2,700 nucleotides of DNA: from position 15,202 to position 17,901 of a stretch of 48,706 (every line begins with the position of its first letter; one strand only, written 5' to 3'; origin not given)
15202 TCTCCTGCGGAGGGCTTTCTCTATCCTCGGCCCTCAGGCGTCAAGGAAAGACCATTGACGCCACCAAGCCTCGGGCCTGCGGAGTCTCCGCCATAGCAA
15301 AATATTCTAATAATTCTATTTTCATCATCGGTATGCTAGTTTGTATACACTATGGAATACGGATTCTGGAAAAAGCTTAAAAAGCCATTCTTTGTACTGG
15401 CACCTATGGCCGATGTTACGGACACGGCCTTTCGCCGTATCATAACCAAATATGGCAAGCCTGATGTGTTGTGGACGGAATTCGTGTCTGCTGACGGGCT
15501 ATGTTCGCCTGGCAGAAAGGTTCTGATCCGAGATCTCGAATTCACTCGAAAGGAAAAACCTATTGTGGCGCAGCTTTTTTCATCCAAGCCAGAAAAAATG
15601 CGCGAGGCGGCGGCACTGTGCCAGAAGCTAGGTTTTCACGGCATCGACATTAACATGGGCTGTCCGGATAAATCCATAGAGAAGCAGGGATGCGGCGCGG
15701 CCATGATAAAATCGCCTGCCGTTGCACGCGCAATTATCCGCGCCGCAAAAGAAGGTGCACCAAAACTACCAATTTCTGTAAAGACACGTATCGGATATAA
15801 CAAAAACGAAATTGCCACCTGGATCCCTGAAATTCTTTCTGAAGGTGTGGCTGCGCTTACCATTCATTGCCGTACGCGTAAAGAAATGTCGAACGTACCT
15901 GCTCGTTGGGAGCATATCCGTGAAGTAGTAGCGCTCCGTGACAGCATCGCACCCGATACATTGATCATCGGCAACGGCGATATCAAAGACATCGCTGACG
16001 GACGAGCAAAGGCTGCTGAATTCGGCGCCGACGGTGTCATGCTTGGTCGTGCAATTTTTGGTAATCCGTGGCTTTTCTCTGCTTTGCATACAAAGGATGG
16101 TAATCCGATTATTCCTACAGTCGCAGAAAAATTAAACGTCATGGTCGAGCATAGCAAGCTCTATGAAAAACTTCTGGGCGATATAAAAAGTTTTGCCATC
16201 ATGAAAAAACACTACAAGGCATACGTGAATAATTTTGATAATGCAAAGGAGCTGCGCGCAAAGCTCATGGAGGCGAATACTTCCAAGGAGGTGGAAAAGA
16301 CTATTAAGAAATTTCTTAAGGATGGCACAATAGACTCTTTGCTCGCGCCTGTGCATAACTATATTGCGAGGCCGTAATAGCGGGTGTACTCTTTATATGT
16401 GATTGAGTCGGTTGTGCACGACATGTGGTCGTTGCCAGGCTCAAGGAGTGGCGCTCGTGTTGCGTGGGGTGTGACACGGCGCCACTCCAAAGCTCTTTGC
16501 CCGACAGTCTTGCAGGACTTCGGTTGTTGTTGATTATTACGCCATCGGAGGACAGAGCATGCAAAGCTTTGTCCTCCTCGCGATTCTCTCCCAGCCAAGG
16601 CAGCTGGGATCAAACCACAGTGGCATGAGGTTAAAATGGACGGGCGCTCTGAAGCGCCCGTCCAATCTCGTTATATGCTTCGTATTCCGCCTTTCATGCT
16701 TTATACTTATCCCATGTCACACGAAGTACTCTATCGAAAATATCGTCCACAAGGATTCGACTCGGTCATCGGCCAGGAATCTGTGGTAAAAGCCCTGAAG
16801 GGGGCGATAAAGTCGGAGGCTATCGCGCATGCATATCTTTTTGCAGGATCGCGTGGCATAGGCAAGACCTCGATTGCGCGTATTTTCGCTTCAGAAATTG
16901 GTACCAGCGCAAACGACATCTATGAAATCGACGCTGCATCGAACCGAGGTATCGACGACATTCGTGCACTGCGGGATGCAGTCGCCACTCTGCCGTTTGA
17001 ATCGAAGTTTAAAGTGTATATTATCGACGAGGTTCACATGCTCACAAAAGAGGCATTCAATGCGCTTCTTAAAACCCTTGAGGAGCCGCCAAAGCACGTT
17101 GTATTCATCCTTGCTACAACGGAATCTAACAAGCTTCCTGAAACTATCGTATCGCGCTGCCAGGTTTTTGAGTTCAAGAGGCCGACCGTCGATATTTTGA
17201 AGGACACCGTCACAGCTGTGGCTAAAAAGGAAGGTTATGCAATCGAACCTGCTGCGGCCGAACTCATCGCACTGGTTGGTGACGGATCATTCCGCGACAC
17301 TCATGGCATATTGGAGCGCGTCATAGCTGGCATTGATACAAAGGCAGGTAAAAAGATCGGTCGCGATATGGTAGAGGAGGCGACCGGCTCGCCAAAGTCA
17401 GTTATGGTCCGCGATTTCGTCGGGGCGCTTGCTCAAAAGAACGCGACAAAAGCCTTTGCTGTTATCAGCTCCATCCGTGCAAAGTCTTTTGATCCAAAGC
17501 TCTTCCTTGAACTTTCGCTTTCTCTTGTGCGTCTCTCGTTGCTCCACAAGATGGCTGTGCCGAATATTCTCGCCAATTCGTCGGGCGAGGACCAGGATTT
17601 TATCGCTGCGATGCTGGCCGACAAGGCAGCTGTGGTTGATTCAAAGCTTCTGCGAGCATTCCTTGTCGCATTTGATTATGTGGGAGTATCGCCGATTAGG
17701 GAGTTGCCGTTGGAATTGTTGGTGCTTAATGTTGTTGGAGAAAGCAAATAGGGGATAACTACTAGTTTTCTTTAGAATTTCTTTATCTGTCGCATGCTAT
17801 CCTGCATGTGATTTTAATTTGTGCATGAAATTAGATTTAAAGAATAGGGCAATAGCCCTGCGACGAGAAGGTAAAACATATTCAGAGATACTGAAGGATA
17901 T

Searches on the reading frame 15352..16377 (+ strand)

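Call 77: search_protein_families(library=pfam, proteins=[window:15352-16377:+], max_evalue=0.001)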
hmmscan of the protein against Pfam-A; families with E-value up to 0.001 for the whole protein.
window:15352-16377:+ (341 aa): 1 family
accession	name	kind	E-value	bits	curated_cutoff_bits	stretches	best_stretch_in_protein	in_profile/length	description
PF01207.24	Dus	-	3.5e-72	243.6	20.4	1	16-322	2-307/311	Dihydrouridine synthase (Dus)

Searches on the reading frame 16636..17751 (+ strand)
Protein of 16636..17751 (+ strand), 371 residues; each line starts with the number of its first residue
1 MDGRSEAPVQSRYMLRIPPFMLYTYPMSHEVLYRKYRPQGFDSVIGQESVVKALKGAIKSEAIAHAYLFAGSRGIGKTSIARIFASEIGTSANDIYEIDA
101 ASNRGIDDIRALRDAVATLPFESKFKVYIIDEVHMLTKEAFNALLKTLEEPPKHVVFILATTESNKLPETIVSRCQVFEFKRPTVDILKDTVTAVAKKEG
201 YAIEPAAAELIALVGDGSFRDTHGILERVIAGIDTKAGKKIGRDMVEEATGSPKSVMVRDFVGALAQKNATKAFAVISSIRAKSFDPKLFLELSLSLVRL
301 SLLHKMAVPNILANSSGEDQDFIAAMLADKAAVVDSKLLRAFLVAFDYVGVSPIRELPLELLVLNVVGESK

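Call 28: search_protein_families(library=pfam, proteins=[window:16636-17751:+], max_evalue=0.001)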
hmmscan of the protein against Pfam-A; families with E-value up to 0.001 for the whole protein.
window:16636-17751:+ (371 aa): 10 families
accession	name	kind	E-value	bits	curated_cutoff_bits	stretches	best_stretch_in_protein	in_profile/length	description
PF13177.12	DNA_pol3_delta2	-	2.5e-36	125.6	27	2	103-182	80-159/161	DNA polymerase III, delta subunit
PF00004.35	AAA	-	2.9e-14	54.1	21.2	1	68-179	2-127/131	ATPase family associated with various cellular activities (AAA)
PF05496.18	RuvB_N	-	5.6e-09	36.4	27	1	37-150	2-110/159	Holliday junction DNA helicase RuvB P-loop domain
PF06068.19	TIP49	-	7.3e-06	25.8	23.8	0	127-162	277-311/347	TIP49 P-loop domain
PF13401.12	AAA_22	-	1.2e-05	26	27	0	80-163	50-124/130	AAA domain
PF13173.12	AAA_14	-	1.6e-05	25.4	27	1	66-169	4-105/129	AAA domain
PF22608.2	DNAX_ATPase_lid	-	0.00013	22.2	27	1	191-231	5-45/49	DNA polymerase III clamp loader subunit, ATPase lid domain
PF04851.21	ResIII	-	0.00044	20.6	22.5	0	120-150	121-152/164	Type III restriction enzyme, res subunit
PF07728.20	AAA_5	-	0.00054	20.4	22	0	68-151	3-93/139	AAA domain (dynein-related subfamily)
PF13479.12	AAA_24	-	0.00076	19.8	27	0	68-139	6-79/195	AAA domain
